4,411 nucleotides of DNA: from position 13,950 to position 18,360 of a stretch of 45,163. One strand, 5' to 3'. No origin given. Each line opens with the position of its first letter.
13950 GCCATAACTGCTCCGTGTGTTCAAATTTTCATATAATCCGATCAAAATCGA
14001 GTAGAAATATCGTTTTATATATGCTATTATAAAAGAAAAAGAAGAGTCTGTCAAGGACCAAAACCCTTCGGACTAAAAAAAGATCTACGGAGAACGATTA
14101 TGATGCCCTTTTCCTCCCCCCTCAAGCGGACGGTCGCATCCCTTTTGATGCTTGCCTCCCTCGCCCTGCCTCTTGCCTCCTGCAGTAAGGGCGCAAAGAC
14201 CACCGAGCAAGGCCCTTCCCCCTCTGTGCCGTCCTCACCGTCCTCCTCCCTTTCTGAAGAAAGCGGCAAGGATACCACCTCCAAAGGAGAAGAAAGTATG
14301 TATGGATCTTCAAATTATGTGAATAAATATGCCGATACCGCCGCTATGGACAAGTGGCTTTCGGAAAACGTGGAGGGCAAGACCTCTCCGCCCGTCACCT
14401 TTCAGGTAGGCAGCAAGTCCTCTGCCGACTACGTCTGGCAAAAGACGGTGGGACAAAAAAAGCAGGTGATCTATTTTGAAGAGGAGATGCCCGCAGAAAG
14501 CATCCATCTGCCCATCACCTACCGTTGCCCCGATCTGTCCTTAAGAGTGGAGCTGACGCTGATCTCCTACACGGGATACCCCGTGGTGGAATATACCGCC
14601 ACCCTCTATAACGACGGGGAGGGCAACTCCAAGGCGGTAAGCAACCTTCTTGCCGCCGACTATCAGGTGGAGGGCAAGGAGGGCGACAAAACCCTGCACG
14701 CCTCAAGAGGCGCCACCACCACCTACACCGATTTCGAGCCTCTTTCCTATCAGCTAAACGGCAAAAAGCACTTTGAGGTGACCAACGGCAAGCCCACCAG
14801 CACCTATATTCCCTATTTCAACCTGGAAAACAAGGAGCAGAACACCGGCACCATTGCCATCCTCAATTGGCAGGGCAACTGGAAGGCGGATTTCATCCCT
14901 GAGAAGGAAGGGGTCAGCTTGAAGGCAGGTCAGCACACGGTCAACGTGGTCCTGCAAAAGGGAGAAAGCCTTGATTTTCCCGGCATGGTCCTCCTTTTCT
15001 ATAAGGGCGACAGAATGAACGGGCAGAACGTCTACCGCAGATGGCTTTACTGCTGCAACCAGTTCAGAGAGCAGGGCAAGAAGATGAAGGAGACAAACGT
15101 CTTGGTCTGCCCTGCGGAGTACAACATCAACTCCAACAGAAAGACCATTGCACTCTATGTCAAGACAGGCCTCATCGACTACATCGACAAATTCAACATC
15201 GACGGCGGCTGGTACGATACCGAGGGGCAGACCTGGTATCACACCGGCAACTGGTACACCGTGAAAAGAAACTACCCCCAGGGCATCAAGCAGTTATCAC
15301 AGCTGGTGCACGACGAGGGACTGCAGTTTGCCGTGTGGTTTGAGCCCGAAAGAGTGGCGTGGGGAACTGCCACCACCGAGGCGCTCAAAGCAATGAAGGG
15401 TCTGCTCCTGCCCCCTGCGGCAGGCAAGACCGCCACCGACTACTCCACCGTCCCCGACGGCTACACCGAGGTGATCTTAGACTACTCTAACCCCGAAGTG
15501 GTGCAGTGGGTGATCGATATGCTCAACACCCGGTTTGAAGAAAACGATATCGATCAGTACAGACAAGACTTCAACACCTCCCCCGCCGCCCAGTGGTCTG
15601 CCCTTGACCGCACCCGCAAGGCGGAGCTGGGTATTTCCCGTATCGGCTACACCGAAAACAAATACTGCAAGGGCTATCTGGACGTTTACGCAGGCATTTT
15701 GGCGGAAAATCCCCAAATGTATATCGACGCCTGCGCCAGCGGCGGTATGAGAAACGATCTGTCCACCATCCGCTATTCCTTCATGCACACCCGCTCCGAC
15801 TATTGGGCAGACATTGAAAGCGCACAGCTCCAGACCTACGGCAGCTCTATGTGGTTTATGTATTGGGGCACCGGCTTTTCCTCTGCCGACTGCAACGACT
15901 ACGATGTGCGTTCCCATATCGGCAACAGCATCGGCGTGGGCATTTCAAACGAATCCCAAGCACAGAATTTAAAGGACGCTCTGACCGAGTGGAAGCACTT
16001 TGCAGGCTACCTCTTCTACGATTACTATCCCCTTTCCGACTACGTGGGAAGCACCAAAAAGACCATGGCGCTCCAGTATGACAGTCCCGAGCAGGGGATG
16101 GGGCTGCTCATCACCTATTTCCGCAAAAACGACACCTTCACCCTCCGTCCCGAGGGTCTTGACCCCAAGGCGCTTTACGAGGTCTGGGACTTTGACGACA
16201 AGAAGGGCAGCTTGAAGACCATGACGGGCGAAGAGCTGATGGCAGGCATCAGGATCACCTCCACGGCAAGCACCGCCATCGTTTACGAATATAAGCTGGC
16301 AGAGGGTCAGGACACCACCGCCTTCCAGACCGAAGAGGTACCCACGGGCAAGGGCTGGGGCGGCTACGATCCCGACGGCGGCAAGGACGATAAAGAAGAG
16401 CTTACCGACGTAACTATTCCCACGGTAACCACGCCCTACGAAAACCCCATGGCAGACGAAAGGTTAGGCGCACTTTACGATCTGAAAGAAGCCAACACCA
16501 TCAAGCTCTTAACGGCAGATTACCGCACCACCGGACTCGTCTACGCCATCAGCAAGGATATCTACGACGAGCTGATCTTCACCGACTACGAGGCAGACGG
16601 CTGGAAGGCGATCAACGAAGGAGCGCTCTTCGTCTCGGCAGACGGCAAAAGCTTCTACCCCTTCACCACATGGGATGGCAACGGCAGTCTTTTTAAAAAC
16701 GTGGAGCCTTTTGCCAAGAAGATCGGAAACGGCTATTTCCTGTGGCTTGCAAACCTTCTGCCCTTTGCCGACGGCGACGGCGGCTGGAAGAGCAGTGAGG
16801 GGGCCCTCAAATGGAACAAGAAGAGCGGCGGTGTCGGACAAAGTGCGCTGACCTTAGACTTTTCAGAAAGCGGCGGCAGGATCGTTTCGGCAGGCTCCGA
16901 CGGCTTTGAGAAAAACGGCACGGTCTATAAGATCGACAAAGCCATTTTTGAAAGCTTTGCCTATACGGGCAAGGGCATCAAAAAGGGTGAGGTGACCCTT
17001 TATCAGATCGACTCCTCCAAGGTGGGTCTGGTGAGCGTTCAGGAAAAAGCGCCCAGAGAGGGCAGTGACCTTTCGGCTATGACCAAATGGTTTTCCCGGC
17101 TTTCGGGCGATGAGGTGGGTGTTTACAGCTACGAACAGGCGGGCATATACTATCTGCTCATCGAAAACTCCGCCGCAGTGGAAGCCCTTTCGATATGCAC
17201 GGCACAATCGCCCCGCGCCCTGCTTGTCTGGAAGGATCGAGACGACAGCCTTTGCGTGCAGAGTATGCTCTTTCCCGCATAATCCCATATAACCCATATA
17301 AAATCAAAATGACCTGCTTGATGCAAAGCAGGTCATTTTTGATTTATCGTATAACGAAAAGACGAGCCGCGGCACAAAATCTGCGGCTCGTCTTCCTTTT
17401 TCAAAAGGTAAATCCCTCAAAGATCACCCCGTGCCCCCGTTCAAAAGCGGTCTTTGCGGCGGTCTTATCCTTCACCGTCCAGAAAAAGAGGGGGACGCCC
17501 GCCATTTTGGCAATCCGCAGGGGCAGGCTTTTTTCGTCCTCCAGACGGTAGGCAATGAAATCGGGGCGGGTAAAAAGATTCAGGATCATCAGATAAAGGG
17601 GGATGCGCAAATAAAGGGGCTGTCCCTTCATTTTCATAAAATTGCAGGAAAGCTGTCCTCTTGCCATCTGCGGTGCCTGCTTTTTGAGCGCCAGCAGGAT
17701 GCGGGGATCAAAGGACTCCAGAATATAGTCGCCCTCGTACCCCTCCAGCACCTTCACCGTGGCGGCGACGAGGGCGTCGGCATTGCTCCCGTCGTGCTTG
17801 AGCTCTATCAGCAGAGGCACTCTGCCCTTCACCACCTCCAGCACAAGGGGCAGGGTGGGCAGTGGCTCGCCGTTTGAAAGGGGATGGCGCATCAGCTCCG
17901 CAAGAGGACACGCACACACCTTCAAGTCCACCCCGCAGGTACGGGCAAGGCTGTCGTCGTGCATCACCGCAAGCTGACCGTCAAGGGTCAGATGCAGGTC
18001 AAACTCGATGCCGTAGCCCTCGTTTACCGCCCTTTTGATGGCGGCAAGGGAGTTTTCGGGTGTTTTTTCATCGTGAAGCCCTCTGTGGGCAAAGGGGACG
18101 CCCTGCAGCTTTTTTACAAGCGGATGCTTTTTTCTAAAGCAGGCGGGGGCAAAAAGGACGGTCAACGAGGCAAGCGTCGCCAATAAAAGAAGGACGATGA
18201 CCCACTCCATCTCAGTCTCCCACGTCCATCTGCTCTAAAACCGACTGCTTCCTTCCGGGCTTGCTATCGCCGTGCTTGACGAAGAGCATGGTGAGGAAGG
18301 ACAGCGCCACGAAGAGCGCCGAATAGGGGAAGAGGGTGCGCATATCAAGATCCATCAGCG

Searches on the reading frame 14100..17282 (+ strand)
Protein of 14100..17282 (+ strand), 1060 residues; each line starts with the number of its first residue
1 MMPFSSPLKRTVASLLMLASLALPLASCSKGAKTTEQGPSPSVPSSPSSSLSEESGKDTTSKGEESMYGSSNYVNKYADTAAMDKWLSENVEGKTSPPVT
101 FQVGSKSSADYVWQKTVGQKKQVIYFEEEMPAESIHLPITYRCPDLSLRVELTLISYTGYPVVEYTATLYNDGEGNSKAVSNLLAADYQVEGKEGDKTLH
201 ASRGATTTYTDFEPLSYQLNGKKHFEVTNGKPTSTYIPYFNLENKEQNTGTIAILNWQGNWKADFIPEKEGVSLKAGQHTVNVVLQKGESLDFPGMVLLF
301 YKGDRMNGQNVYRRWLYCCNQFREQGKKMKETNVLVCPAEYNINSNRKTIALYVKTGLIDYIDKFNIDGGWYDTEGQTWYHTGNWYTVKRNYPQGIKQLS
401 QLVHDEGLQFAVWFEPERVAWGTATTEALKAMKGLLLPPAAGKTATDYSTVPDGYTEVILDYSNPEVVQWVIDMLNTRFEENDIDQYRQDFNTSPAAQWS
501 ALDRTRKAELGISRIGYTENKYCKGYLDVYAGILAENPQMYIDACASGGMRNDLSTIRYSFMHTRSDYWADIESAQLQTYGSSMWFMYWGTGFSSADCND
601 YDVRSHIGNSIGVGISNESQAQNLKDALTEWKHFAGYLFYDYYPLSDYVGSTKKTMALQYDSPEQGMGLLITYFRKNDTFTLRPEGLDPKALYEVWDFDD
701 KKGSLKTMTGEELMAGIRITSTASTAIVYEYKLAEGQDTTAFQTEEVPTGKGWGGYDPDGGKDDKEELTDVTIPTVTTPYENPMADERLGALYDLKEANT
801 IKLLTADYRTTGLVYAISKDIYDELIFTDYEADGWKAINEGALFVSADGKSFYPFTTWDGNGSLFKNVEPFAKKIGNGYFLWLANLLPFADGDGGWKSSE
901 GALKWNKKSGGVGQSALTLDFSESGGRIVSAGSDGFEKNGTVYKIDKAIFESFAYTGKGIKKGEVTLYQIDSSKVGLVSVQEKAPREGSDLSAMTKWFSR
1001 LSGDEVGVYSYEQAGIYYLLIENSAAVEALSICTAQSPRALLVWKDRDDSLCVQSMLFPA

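Call 46: search_protein_families(library=pfam, proteins=[window:14100-17282:+], max_evalue=0.0001)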
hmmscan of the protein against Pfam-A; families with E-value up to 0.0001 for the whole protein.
window:14100-17282:+ (1060 aa): 2 families
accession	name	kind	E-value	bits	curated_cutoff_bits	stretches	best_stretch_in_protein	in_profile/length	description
PF02065.24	Melibiase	-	2.8e-24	86.2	27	1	346-584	56-277/347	Melibiase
PF01055.32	Glyco_hydro_31_2nd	-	1.5e-05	24.9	23.5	1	365-495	36-160/328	Glycosyl hydrolases family 31 TIM-barrel domain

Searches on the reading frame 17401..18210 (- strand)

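Call 46: search_protein_families(library=pfam, proteins=[window:17401-18210:-], max_evalue=0.0001)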
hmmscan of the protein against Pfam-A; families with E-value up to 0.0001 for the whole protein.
window:17401-18210:- (269 aa): 1 family
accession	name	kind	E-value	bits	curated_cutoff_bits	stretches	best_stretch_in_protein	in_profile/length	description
PF03009.23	GDPD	-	3.3e-23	83.5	23.6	1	42-259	1-233/244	Glycerophosphoryl diester phosphodiesterase family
